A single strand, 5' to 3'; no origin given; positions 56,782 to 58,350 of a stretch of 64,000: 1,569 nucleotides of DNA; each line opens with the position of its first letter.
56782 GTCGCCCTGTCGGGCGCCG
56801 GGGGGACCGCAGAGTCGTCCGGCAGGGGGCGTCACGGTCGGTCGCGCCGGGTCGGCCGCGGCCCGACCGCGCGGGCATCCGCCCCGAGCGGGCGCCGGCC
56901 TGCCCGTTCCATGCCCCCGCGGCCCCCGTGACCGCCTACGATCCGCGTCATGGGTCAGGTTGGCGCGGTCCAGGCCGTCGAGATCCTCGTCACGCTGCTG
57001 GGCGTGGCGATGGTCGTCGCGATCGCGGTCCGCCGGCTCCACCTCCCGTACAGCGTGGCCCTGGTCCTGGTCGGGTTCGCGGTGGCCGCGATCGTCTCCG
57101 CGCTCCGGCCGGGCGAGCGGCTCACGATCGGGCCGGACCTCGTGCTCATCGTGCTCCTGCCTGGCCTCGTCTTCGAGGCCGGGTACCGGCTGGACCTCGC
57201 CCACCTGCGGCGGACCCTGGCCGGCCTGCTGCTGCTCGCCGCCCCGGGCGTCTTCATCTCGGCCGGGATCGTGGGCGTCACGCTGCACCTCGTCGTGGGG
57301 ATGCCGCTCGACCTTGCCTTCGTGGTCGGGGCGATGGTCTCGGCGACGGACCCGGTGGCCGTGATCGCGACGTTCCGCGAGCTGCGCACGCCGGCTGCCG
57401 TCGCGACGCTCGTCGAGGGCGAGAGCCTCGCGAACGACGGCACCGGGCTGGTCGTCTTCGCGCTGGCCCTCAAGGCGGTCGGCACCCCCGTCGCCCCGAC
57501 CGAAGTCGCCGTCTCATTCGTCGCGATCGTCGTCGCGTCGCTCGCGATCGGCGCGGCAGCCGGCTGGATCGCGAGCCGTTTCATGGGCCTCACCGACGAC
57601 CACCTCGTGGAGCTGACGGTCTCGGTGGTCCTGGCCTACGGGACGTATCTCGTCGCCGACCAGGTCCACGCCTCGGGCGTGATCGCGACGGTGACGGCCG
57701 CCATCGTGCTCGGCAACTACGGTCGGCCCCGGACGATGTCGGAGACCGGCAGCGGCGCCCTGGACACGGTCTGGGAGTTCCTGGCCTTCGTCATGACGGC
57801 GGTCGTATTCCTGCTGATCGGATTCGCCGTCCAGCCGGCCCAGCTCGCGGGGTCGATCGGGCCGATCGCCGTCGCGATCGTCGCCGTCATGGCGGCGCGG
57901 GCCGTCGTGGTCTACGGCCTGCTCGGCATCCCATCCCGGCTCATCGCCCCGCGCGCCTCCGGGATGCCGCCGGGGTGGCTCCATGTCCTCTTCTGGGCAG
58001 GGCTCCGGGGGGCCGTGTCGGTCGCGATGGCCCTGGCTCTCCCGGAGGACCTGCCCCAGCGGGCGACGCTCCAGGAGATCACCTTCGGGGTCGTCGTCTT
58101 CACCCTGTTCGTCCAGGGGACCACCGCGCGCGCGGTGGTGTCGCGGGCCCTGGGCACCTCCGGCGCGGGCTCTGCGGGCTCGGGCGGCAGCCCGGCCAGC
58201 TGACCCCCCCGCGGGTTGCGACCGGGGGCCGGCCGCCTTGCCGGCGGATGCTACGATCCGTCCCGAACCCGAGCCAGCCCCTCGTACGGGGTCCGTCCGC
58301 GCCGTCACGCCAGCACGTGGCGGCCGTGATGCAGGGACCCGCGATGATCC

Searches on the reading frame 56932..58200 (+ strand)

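Call 83: search_protein_families(library=pfam, proteins=[window:56932-58200:+], max_evalue=0.00001)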
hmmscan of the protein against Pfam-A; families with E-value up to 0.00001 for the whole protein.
window:56932-58200:+ (423 aa): 1 family
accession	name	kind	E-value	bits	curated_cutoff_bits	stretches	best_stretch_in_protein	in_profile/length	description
PF00999.27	Na_H_Exchanger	-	1.4e-61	208.9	26.2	1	26-403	4-373/375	Sodium/hydrogen exchanger, transmembrane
